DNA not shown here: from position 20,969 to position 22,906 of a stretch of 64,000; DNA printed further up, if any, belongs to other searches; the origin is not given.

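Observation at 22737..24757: Two soluble proteins (410 aa unknown + 263 aa TPR) occupy the PelE position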

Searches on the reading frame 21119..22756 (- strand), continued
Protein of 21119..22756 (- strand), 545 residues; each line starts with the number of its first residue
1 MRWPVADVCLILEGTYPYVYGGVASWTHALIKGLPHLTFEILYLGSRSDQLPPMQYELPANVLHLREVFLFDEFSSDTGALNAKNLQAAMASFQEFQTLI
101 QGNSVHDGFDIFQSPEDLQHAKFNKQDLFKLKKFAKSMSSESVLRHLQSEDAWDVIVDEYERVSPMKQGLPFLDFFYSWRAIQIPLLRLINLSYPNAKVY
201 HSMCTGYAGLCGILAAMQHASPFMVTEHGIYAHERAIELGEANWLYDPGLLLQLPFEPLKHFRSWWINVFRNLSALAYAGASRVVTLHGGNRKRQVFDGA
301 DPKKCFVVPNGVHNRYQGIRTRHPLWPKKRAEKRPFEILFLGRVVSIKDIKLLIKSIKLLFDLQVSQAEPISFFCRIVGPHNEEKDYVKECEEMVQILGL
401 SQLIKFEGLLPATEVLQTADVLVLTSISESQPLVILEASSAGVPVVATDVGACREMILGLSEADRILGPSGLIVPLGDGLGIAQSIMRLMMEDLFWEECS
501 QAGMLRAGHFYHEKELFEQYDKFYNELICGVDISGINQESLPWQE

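Call 78: list_cluster_members(proteins=[L013:8052-10001:+, L006:6974-8986:+, L012:8041-9987:+, L004:5389-7359:+, L013:7037-8074:+, L006:5950-6984:+, L001:9253-10008:+, L001:8666-9256:+])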
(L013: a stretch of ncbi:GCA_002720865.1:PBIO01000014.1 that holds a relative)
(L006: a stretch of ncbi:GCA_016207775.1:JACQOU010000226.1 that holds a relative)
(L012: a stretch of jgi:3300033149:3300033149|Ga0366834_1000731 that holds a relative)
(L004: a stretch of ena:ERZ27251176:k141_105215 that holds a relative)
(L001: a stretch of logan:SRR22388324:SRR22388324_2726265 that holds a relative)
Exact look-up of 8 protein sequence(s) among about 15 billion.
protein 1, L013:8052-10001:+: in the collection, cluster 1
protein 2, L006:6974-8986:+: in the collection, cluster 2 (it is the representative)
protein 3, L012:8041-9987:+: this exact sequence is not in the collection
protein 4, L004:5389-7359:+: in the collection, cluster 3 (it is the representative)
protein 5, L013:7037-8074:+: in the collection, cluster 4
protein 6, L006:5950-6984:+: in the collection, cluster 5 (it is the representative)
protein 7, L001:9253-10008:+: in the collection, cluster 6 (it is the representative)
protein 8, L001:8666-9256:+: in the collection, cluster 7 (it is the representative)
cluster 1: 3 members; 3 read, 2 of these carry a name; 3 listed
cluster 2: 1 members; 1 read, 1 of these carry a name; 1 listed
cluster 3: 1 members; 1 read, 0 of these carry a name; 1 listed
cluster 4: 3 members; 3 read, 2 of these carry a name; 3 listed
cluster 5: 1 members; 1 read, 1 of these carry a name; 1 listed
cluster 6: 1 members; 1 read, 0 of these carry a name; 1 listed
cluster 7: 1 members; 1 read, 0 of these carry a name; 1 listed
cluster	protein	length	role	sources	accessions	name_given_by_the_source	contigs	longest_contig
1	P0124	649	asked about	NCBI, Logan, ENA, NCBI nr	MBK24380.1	MAG: hypothetical protein CME70_10320 [Halobacteriovorax sp.] | hypothetical protein [Halobacteriovorax sp.]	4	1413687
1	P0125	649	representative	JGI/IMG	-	-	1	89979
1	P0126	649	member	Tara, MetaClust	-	strand:- start:6745 stop:8694 length:1950 start_codon:yes stop_codon:yes ... | TARA_125_SRF_0.22-0.45_scaffold281237_2_gene316124 "" ""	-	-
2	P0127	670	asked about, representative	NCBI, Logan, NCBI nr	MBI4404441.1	MAG: hypothetical protein HY537_09785 [Deltaproteobacteria bacterium] | hypothetical protein [Deltaproteobacteria bacterium]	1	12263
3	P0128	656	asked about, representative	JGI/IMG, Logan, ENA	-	-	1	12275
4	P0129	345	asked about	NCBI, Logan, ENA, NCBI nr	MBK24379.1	MAG: hypothetical protein CME70_10315 [Halobacteriovorax sp.] | hypothetical protein [Halobacteriovorax sp.]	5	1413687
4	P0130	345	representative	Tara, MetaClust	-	strand:- start:8672 stop:9709 length:1038 start_codon:yes stop_codon:yes ... | TARA_125_SRF_0.22-0.45_scaffold281237_2_gene316125 NOG235876 ""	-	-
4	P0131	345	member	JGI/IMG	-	-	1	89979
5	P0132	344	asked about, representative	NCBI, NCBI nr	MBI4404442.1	MAG: tetratricopeptide repeat protein [Deltaproteobacteria bacterium] | tetratricopeptide repeat protein [Deltaproteobacteria bacterium]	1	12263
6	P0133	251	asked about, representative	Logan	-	-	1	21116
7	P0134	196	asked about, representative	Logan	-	-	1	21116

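Call 80: search_protein_families(library=pfam, proteins=[L017:4037-6004:+, L018:3981-6008:+, L032:3926-5971:+, L066:4118-6004:+, L065:2683-4662:+, L022:4043-5998:+], max_evalue=0.01)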
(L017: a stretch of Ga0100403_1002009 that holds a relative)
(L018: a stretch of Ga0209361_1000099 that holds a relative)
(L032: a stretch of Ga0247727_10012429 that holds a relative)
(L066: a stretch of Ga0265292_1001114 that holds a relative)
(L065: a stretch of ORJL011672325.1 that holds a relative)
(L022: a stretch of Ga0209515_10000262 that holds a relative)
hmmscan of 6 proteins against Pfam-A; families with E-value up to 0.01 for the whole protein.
L017:4037-6004:+ (655 aa): 2 families
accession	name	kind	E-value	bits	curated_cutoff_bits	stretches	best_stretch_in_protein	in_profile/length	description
PF13646.12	HEAT_2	-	1.3e-18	67.5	27.7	2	150-232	3-87/88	HEAT repeats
PF02985.28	HEAT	-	4.8e-09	36.1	23.5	0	213-239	5-31/31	HEAT repeat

L018:3981-6008:+ (675 aa): 2 families
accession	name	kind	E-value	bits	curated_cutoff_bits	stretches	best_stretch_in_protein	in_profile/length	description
PF13646.12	HEAT_2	-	8.7e-29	100.1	27.7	3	426-483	30-87/88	HEAT repeats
PF02985.28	HEAT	-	1.2e-09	37.9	23.5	0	432-456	5-29/31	HEAT repeat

L032:3926-5971:+ (681 aa): 3 families
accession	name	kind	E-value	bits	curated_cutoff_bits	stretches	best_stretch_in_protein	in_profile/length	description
PF13646.12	HEAT_2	-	3.4e-16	59.7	27.7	1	118-202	2-87/88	HEAT repeats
PF11838.14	ERAP1_C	-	0.0015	18.5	38.2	0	124-207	164-244/318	ERAP1-like C-terminal domain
PF22928.2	INTS1_R4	-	0.0025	18.2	27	0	212-239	36-63/102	Integrator complex subunit 1, R4 domain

L066:4118-6004:+ (628 aa): 5 families
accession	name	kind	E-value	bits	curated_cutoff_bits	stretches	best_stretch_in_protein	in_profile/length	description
PF13646.12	HEAT_2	-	3.9e-29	101.2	27.7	3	270-351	4-84/88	HEAT repeats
PF02985.28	HEAT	-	1.9e-08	34.2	23.5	0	568-584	5-21/31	HEAT repeat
PF13513.12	HEAT_EZ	-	2.6e-05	25.1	27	0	560-584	25-49/55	HEAT-like repeat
PF00514.29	Arm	-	0.0025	18.2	20.6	0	304-328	17-40/41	Armadillo/beta-catenin-like repeat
PF01347.28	Vitellogenin_N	-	0.0031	16.6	24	0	545-614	513-584/590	Lipoprotein amino terminal region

L065:2683-4662:+ (659 aa): 8 families
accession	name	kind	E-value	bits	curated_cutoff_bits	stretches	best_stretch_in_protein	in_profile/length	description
PF13646.12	HEAT_2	-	1.6e-51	173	27.7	5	201-283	5-87/88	HEAT repeats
PF02985.28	HEAT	-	2.7e-28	95.7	23.5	2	136-161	3-28/31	HEAT repeat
PF13513.12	HEAT_EZ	-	7.1e-17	61.9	27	0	201-222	34-55/55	HEAT-like repeat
PF03130.22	HEAT_PBS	-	1.1e-14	53.7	20.9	0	121-144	4-27/27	PBS lyase HEAT-like repeat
PF00514.29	Arm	-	5.4e-08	33.1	20.6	0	64-88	11-35/41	Armadillo/beta-catenin-like repeat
PF21581.3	SCD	-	5.7e-08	33.4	27.5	0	132-160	29-57/75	Stromalin conservative domain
PF12717.13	Cnd1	-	3.8e-06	27.5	26.4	0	211-301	2-100/162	non-SMC mitotic condensation complex subunit 1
PF25786.1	HEAT_GCN1_C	-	0.0037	17.7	27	0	129-166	63-100/151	GCN1-like, C-terminal HEAT repeats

L022:4043-5998:+ (651 aa): 6 families
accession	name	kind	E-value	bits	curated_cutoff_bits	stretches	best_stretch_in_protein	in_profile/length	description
PF13646.12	HEAT_2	-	6e-24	84.6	27.7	4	187-272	5-87/88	HEAT repeats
PF02985.28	HEAT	-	7e-11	41.8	23.5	0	220-240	4-24/31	HEAT repeat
PF12717.13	Cnd1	-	4.3e-08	33.8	26.4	0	79-114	56-91/162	non-SMC mitotic condensation complex subunit 1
PF13513.12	HEAT_EZ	-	6e-07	30.3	27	0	219-241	31-53/55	HEAT-like repeat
PF01602.26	Adaptin_N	-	0.0044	16.1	37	0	219-472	117-290/524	Adaptin N terminal region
PF21581.3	SCD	-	0.0047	17.7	27.5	0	256-285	38-67/75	Stromalin conservative domain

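Call 82: search_protein_families(library=ncbifam, proteins=[L060:4830-5864:+, L025:4815-5963:+, L046:1247-2269:+, L085:4883-6010:+, L021:4905-5972:+, L083:4886-5965:+, L058:4871-5938:+, L006:5950-6984:+, L013:7037-8074:+], max_evalue=0.01)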
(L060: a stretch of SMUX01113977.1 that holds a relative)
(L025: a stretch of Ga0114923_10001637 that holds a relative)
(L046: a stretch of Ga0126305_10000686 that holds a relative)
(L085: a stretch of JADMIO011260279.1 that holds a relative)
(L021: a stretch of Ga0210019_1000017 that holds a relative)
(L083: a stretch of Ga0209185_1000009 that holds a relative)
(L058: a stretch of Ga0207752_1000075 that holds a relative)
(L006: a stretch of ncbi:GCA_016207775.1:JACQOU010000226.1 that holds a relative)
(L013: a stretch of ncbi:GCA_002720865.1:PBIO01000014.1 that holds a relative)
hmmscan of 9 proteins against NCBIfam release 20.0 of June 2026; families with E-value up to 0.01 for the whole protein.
L060:4830-5864:+ (344 aa): 7 families
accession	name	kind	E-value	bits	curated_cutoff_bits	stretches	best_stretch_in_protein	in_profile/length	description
TIGR02917.1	PEP_TPR_lipo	equivalog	8e-07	27.3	312.2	1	237-320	815-898/899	XrtA/PEP-CTERM system TPR-repeat protein PrsT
NF040959.1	MamA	equivalog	1.5e-05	24.5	200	1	137-317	23-197/204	magnetosome protein MamA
NF052415.1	T3SS_chap_SctY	equivalog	0.002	18.6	70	1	266-324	13-71/106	type III secretion apparatus assembly chaperone SctY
NF008520.0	PRK11447.1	equivalog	0.0027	15.5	858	1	193-324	573-702/1157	cellulose synthase complex outer membrane protein BcsC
TIGR02552.1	LcrH_SycD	equivalog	0.0032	17.2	104.8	1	233-294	60-121/136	SycD/LcrH family type III secretion system chaperone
NF005722.0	PRK07539.1-2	equivalog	0.0044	17.1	141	1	160-250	21-111/157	NADH-quinone oxidoreductase subunit NuoE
NF008757.0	PRK11788.1-5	equivalog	0.0073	15.5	363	0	264-323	185-244/388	lipopolysaccharide assembly protein LapB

L025:4815-5963:+ (382 aa): 2 families
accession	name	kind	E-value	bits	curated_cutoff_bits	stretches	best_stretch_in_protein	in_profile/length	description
NF045915.1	PhycobilmeDegNblB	equivalog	0.0025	17.4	300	1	161-231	127-197/214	phycobilisome degradation protein NblB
TIGR02917.1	PEP_TPR_lipo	equivalog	0.0065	14.4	312.2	0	275-355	619-699/899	XrtA/PEP-CTERM system TPR-repeat protein PrsT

L046:1247-2269:+ (340 aa): 2 families
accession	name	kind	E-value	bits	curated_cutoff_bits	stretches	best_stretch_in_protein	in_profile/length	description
TIGR02917.1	PEP_TPR_lipo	equivalog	0.0022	15.9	312.2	1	233-279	515-561/899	XrtA/PEP-CTERM system TPR-repeat protein PrsT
NF010374.0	PRK13800.1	equivalog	0.0064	14.8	1196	1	112-190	609-687/898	fumarate reductase/succinate dehydrogenase flavoprotein subunit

L085:4883-6010:+ (375 aa): 0 families

L021:4905-5972:+ (355 aa): 0 families

L083:4886-5965:+ (359 aa): 3 families
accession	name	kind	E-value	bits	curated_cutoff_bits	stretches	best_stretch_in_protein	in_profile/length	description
TIGR02917.1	PEP_TPR_lipo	equivalog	8.8e-08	30.5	312.2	1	273-338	48-113/899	XrtA/PEP-CTERM system TPR-repeat protein PrsT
NF008520.0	PRK11447.1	equivalog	0.0013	16.6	858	1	189-318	292-422/1157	cellulose synthase complex outer membrane protein BcsC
TIGR03939.1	PGA_TPR_OMP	equivalog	0.0051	15.1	366.65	1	264-358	412-506/800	poly-beta-1,6 N-acetyl-D-glucosamine export porin PgaA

L058:4871-5938:+ (355 aa): 1 family
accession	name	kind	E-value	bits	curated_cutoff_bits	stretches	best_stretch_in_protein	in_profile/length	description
TIGR02917.1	PEP_TPR_lipo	equivalog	1e-07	30.3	312.2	1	266-330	45-109/899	XrtA/PEP-CTERM system TPR-repeat protein PrsT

L006:5950-6984:+ (344 aa): 4 families
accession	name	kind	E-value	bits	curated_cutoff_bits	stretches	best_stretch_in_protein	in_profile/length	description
TIGR02552.1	LcrH_SycD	equivalog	7.6e-06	25.7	104.8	1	252-325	42-115/136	SycD/LcrH family type III secretion system chaperone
NF040959.1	MamA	equivalog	0.0014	18.1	200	0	254-292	165-203/204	magnetosome protein MamA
TIGR02521.1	type_IV_pilW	equivalog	0.0052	16.4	154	0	244-294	47-97/234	type IV pilus biogenesis/stability protein PilW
TIGR02917.1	PEP_TPR_lipo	equivalog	0.0066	14.4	312.2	0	245-298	346-399/899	XrtA/PEP-CTERM system TPR-repeat protein PrsT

L013:7037-8074:+ (345 aa): 0 families

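Call 83: find_encoding_contigs(protein=P0004, flank=500, max_places=2)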
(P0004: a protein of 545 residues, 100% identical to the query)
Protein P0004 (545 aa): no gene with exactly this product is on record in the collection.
